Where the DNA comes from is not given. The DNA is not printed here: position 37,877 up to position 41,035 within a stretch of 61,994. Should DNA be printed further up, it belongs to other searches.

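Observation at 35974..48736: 12.7 kb operon: one giant binding protein, two permease pairs, an NHL-TPR-Yip1 fusion and a ~950-aa unknown, but no ATPase or regulator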

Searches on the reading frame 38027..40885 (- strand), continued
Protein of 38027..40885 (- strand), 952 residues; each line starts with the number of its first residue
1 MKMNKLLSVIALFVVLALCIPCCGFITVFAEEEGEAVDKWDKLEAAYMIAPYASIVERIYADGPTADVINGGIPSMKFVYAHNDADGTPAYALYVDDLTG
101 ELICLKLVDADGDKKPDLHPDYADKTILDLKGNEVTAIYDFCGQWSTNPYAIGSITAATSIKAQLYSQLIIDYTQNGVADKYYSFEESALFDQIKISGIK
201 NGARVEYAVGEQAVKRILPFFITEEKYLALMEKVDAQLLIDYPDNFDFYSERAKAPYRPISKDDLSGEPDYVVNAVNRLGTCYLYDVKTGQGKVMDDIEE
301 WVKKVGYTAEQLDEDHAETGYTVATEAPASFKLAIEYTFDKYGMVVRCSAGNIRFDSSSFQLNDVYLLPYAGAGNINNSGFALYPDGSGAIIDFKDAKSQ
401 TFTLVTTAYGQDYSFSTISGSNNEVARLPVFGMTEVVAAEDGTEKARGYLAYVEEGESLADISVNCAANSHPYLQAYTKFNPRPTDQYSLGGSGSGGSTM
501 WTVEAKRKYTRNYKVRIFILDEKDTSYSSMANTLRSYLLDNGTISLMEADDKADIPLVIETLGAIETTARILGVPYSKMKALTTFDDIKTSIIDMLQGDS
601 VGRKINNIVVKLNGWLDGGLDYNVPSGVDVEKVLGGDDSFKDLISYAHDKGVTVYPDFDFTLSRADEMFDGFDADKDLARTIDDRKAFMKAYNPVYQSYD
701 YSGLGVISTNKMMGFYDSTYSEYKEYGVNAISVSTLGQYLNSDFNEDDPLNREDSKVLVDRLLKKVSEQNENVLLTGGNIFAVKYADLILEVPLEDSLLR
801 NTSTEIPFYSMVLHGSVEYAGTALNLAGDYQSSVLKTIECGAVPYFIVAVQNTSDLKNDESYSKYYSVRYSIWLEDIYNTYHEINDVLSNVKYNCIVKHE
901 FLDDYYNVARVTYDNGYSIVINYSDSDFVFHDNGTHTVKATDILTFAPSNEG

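Call 79: get_annotated_region(hit=H2, flank=12000)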
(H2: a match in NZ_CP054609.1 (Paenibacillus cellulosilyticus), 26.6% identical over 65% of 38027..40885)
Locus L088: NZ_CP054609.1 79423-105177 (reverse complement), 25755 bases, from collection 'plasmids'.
description: Paenibacillus cellulosilyticus strain KACC 14175 plasmid unnamed1, complete sequence
organism: Paenibacillus cellulosilyticus (NCBI taxid 375489)
taxonomy: Bacteria; Bacillota; Bacilli; Bacillales; Paenibacillaceae; Paenibacillus; Paenibacillus cellulosilyticus
host: -; source: cell culture,soil; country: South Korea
typing (MOB-suite, as given by PLSDB): non-mobilizable
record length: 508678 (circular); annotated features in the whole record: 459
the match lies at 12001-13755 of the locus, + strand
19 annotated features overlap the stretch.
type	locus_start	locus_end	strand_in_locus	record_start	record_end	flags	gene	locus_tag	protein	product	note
CDS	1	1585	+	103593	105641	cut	recG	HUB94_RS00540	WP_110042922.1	ATP-dependent DNA helicase RecG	GO:0006310 - DNA recombination [Evidence IEA]; GO:0006281 - DNA repair [Evidence IEA]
CDS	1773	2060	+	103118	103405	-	-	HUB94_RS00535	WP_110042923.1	stage VI sporulation protein F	-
CDS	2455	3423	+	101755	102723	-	-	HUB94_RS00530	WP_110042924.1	aldo/keto reductase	-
CDS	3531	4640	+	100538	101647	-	ugpC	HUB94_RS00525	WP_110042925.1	sn-glycerol-3-phosphate ABC transporter ATP-binding protein UgpC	-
CDS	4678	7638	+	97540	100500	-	-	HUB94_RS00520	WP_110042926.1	extracellular solute-binding protein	-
CDS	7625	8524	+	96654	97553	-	-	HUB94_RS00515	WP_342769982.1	sugar ABC transporter permease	-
CDS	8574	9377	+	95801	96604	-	-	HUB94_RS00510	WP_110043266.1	carbohydrate ABC transporter permease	GO:0008643 - carbohydrate transport [Evidence IEA]; GO:0055085 - transmembrane transport [Evidence IEA]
CDS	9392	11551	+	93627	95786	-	-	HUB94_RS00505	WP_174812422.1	YIP1 family protein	-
CDS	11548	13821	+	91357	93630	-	-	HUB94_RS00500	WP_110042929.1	DUF5696 domain-containing protein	-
CDS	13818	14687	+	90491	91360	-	-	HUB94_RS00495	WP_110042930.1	sugar ABC transporter permease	-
CDS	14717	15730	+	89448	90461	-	-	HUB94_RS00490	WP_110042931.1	carbohydrate ABC transporter permease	GO:0008643 - carbohydrate transport [Evidence IEA]; GO:0055085 - transmembrane transport [Evidence IEA]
CDS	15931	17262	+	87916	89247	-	-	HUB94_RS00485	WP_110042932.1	LLM class flavin-dependent oxidoreductase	-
CDS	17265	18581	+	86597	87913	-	-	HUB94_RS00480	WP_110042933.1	LLM class flavin-dependent oxidoreductase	-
CDS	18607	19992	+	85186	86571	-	-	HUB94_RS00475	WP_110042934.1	extracellular solute-binding protein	-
CDS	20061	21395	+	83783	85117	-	-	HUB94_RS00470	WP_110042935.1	LLM class flavin-dependent oxidoreductase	-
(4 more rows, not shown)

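Call 95: search_protein_families(library=pfam, proteins=[L004:3007-5991:+, L005:2465-5926:+, L006:3240-6161:+, L058:2490-5546:+, L059:2811-5906:+, L061:2457-5579:+, L065:2685-5699:+, L087:4885-7815:+, L088:4678-7635:+], max_evalue=0.01)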
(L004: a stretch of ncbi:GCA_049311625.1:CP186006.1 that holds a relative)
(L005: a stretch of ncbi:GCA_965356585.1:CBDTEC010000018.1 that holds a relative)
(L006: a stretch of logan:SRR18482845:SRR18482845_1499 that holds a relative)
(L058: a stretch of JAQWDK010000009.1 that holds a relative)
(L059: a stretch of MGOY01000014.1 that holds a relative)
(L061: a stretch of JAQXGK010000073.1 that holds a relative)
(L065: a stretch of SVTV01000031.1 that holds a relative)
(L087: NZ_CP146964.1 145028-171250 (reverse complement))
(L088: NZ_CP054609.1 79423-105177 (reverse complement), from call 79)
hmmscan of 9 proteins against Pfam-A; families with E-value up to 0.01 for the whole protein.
L004:3007-5991:+ (995 aa): 4 families
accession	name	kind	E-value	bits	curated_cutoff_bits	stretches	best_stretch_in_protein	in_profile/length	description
PF01547.30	SBP_bac_1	-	1.1e-25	91.7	26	1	601-894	9-307/307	Bacterial extracellular solute-binding protein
PF13416.11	SBP_bac_8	-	1.6e-20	74.5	27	1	628-898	28-254/279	Bacterial extracellular solute-binding protein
PF25275.1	Golvesin_C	-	1.6e-05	25.4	31.6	0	126-157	39-70/132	Golvesin C-terminal domain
PF16990.11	CBM_35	-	0.0056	17.4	28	0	114-151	21-59/121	Carbohydrate binding module (family 35)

L005:2465-5926:+ (1154 aa): 1 family
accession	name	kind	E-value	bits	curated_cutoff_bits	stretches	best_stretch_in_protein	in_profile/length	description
PF01547.30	SBP_bac_1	-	1.5e-15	58.4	26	1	659-939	10-303/307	Bacterial extracellular solute-binding protein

L006:3240-6161:+ (974 aa): 2 families
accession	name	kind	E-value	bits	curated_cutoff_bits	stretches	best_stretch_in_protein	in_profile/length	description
PF01547.30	SBP_bac_1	-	4.9e-20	73.2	26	1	567-852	9-306/307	Bacterial extracellular solute-binding protein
PF13416.11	SBP_bac_8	-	7.8e-15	55.8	27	1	574-857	4-254/279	Bacterial extracellular solute-binding protein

L058:2490-5546:+ (1019 aa): 3 families
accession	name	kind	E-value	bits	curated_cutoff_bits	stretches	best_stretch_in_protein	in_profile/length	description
PF13416.11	SBP_bac_8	-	1.6e-21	77.8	27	1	631-921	4-256/279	Bacterial extracellular solute-binding protein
PF16990.11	CBM_35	-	3.7e-05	24.5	28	0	96-143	20-67/121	Carbohydrate binding module (family 35)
PF23665.1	CDCP1_CUB_6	-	0.0052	16.8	27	0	111-157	30-78/115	CDCP1 CUB domain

L059:2811-5906:+ (1032 aa): 3 families
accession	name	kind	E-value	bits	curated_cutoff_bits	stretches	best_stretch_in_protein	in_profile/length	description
PF01547.30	SBP_bac_1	-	4.5e-21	76.6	26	1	632-923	8-306/307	Bacterial extracellular solute-binding protein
PF13416.11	SBP_bac_8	-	2.2e-18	67.5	27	1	641-928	5-254/279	Bacterial extracellular solute-binding protein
PF16990.11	CBM_35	-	1.5e-06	28.9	28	0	107-148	29-68/121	Carbohydrate binding module (family 35)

L061:2457-5579:+ (1041 aa): 2 families
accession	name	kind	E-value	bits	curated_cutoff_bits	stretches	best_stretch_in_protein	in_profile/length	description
PF01547.30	SBP_bac_1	-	6.3e-20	72.8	26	1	597-887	7-306/307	Bacterial extracellular solute-binding protein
PF25275.1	Golvesin_C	-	0.0015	19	31.6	0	316-343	39-66/132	Golvesin C-terminal domain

L065:2685-5699:+ (1005 aa): 3 families
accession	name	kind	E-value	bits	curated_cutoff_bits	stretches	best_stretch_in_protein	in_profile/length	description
PF01547.30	SBP_bac_1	-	3e-16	60.7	26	1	588-893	9-306/307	Bacterial extracellular solute-binding protein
PF13416.11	SBP_bac_8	-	1.8e-15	57.9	27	1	595-896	4-252/279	Bacterial extracellular solute-binding protein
PF16990.11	CBM_35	-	4.9e-05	24.1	28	0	100-141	33-71/121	Carbohydrate binding module (family 35)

L087:4885-7815:+ (977 aa): 2 families
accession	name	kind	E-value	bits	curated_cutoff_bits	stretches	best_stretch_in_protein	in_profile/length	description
PF01547.30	SBP_bac_1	-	2.4e-21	77.5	26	1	602-872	23-306/307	Bacterial extracellular solute-binding protein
PF13416.11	SBP_bac_8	-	1.6e-19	71.2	27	1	617-877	30-254/279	Bacterial extracellular solute-binding protein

L088:4678-7635:+ (986 aa): 2 families
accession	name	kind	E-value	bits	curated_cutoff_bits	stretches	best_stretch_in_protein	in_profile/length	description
PF01547.30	SBP_bac_1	-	1.8e-22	81.1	26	1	584-861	6-307/307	Bacterial extracellular solute-binding protein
PF13416.11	SBP_bac_8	-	2.4e-19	70.6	27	1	593-864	5-253/279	Bacterial extracellular solute-binding protein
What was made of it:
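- CBM-like hits are weak: 17-29 bits over about 40 residues (call 95).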
